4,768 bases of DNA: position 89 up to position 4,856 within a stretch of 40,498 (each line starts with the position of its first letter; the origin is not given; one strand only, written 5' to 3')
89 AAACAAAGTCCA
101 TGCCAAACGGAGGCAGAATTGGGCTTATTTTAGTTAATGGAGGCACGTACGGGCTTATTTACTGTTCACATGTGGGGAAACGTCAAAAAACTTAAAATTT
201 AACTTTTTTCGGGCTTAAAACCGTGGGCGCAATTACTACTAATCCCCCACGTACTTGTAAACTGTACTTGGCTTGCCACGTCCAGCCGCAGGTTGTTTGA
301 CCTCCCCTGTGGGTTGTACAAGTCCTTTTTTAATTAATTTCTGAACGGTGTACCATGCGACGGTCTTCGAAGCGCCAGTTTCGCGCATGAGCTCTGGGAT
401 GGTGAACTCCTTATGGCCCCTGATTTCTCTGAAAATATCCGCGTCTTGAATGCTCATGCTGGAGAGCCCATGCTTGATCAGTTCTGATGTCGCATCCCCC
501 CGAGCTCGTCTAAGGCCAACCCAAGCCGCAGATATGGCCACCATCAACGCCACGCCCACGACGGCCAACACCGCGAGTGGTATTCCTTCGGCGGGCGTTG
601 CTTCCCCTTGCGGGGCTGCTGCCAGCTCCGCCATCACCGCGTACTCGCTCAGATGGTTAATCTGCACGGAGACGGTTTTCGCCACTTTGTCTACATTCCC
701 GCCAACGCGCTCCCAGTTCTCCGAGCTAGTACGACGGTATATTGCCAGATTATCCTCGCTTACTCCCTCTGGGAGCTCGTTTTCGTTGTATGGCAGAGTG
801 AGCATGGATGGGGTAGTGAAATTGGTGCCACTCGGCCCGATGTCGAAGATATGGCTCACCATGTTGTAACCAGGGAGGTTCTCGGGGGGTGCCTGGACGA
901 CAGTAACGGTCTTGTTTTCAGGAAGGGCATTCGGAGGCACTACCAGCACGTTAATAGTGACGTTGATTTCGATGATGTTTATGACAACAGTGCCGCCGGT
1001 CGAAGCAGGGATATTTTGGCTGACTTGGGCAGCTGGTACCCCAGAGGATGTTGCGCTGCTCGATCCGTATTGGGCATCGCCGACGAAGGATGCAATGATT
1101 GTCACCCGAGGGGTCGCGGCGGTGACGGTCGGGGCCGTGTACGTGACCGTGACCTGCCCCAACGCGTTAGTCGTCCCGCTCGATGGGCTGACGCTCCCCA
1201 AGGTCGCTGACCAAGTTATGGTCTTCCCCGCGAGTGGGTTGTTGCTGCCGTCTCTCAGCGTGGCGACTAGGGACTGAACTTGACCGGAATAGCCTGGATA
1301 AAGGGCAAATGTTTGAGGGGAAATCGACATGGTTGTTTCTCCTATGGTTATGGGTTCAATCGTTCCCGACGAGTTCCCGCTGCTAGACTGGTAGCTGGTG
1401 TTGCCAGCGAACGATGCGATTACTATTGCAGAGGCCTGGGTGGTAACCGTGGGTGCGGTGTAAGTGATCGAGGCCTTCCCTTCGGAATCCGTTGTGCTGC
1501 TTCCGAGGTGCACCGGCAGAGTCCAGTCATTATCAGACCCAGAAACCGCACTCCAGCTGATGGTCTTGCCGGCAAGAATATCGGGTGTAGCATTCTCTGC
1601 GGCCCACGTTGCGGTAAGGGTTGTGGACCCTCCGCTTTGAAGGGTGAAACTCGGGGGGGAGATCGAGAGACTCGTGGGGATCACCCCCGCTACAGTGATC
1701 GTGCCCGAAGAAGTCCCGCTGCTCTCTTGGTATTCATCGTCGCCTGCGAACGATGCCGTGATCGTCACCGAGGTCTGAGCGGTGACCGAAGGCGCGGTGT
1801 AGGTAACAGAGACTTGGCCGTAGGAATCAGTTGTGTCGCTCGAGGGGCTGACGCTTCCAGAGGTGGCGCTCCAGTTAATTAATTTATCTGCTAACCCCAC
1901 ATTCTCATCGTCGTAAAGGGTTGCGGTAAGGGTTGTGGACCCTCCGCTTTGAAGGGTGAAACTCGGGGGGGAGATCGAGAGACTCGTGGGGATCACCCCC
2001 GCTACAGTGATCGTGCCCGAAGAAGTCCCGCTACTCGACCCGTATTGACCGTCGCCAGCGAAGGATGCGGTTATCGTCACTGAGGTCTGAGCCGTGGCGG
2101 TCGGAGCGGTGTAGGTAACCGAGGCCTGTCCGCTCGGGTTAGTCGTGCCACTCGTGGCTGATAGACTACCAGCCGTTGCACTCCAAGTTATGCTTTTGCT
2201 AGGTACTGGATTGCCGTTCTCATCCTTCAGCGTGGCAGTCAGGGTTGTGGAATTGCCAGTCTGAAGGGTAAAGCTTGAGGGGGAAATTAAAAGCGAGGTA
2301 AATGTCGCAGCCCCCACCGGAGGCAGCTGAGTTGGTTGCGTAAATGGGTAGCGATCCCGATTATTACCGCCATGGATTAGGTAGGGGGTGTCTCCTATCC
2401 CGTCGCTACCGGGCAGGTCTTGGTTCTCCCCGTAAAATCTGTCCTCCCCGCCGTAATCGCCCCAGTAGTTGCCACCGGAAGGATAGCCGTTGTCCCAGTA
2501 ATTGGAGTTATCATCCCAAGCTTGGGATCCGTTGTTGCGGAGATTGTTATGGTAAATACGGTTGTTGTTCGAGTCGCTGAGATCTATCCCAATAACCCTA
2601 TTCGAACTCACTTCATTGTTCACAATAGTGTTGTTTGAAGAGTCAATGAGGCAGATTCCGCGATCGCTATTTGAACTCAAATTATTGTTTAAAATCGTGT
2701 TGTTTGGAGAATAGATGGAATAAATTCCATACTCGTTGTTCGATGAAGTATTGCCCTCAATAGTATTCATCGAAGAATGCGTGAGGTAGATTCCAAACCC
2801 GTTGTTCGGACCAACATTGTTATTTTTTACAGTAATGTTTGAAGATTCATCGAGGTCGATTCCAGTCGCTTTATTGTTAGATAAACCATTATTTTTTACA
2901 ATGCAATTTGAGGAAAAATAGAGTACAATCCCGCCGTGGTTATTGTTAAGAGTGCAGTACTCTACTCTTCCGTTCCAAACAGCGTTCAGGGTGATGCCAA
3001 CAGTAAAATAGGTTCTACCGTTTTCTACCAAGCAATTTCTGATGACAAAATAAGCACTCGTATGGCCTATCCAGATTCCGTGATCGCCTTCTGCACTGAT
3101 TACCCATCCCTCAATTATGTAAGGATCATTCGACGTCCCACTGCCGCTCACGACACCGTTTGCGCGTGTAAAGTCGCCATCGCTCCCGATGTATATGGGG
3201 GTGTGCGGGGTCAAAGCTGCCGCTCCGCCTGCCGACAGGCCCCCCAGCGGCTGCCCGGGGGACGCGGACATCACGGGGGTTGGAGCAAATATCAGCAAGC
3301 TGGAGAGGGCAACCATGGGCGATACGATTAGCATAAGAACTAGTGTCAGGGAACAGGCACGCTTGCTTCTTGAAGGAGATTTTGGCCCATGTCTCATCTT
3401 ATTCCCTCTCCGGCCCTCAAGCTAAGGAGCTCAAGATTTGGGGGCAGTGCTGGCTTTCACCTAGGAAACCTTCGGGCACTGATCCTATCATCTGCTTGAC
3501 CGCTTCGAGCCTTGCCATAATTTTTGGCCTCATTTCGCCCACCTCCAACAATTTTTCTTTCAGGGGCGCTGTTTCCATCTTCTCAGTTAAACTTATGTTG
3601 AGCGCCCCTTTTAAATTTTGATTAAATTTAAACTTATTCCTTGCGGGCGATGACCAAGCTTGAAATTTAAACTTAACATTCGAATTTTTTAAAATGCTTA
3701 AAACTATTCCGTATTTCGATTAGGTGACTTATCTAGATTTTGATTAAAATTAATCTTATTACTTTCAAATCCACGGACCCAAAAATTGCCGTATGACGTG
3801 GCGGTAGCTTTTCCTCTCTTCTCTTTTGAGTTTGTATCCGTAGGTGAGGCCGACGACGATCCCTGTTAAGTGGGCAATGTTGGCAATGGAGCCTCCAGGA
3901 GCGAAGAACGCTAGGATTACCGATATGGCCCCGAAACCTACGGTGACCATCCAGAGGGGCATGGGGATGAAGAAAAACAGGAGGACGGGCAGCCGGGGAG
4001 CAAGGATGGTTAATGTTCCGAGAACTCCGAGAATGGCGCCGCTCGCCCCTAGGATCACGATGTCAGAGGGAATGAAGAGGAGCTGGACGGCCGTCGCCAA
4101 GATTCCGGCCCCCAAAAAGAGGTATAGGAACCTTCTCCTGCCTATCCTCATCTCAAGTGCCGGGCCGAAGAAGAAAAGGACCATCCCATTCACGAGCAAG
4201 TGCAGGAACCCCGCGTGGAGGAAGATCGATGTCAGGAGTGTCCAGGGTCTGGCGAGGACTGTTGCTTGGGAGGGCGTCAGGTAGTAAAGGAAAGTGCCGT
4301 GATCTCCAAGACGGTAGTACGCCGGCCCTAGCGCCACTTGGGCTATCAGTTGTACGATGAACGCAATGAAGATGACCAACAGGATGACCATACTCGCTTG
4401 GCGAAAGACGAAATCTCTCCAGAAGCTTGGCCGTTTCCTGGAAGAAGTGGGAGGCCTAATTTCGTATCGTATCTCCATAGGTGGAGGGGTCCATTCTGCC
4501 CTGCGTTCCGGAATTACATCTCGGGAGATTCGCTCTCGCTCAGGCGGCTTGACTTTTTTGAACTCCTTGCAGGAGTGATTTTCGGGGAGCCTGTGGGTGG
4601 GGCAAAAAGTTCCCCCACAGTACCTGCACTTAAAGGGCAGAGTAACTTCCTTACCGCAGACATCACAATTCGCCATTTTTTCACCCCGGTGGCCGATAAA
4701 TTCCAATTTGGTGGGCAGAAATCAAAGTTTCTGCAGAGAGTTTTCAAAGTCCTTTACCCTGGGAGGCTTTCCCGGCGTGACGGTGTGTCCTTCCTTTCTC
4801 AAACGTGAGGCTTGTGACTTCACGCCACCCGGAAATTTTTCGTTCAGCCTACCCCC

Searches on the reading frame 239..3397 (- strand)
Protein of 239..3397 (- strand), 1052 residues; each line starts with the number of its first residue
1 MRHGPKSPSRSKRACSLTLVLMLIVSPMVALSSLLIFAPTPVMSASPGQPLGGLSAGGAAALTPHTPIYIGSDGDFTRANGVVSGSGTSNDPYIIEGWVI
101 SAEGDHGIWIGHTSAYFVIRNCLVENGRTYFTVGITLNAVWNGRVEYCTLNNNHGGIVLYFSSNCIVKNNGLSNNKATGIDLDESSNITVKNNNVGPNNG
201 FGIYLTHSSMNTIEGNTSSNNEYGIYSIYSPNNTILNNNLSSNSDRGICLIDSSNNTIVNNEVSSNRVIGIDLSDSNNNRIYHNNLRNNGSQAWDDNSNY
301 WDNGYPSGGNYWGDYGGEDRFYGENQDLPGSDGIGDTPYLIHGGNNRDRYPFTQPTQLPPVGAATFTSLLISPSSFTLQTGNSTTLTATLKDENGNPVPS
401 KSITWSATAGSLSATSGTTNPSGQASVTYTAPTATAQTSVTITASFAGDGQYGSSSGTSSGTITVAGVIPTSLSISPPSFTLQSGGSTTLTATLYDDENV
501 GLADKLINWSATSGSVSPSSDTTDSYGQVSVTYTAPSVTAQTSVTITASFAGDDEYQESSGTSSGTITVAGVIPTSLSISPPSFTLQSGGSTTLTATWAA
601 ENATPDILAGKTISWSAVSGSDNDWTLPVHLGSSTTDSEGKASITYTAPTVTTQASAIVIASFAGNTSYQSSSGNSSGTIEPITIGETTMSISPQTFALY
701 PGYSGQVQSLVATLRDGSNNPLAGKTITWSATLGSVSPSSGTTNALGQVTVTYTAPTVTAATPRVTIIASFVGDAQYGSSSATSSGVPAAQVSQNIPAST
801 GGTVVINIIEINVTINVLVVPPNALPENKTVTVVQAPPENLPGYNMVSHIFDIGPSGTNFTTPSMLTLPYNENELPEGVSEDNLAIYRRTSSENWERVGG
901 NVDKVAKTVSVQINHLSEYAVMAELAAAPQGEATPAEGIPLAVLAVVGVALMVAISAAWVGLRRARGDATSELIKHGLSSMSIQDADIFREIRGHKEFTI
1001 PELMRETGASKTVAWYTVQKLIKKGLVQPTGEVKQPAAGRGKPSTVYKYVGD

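Call 20: list_cluster_members(proteins=[P0001, window:239-3397:-, window:9874-11730:-, window:13467-14876:-, window:31991-33997:+, window:36499-37710:-, window:38525-39562:+, window:23163-24557:-, P0036, window:28486-29166:+])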
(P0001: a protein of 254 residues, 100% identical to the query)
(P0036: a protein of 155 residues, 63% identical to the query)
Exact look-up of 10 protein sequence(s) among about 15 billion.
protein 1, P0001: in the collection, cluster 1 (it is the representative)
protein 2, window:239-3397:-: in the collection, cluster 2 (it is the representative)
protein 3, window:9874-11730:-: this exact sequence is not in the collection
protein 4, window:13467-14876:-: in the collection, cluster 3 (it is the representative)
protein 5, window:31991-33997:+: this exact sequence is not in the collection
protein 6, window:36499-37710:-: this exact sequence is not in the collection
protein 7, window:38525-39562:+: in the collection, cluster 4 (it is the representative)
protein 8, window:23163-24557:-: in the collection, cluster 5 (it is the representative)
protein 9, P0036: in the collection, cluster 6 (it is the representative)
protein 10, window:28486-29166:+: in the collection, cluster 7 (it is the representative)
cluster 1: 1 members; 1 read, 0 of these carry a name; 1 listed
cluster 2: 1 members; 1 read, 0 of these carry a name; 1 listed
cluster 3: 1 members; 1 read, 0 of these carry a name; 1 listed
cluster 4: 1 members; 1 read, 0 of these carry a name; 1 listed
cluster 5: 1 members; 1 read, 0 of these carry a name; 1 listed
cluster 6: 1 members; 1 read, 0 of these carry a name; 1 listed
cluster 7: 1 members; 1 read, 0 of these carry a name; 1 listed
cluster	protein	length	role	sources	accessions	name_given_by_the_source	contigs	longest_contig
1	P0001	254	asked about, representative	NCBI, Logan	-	-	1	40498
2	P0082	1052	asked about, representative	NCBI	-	-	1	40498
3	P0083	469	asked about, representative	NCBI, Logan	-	-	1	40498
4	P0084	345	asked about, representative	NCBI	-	-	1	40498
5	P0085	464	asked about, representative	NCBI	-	-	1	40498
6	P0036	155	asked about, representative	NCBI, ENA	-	-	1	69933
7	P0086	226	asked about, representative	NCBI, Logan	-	-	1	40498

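Call 25: search_protein_families(library=pfam, proteins=[window:239-3397:-], max_evalue=0.001)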
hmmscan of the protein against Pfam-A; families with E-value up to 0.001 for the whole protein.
window:239-3397:- (1052 aa): 8 families
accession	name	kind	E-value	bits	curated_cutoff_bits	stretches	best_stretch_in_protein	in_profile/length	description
PF05048.19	NosD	-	1.2e-43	149.5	23.6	2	127-317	8-212/212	Periplasmic copper-binding protein (NosD)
PF02369.22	Big_1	-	1.8e-30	105.3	34.9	3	382-451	17-85/93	Bacterial Ig-like domain (group 1)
PF13229.12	Beta_helix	-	1.4e-29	103.2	25.9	2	185-292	8-116/158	Right handed beta helix region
PF09134.16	Invasin_D3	-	2.8e-13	50.6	33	2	371-451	9-85/98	Invasin, domain 3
PF16640.11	Big_3_5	-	7.2e-12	46.2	35.5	1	374-465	4-87/88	Bacterial Ig-like domain (group 3)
PF12802.13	MarR_2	-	3.2e-05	24.4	27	1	981-1029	3-52/61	MarR family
PF17789.7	MG4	-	0.00039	21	24.7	0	386-446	18-75/95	Macroglobulin domain MG4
PF00791.26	ZU5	-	0.00057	20.5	21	0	800-871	8-81/97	ZU5 domain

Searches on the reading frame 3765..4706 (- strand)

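Call 25: search_protein_families(library=pfam, proteins=[window:3765-4706:-], max_evalue=0.001)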
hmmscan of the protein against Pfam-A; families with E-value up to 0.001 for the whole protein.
window:3765-4706:- (313 aa): 3 families
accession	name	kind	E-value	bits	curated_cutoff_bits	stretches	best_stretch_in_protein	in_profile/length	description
PF01694.28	Rhomboid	-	9.8e-33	113.8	22.6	1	153-294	3-141/143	Rhomboid domain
PF01428.23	zf-AN1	-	2.8e-12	47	27.9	1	14-49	1-38/40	AN1-like Zinc finger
PF08551.15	DUF1751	-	0.00063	20.7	22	1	150-203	4-57/99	Eukaryotic integral membrane protein (DUF1751)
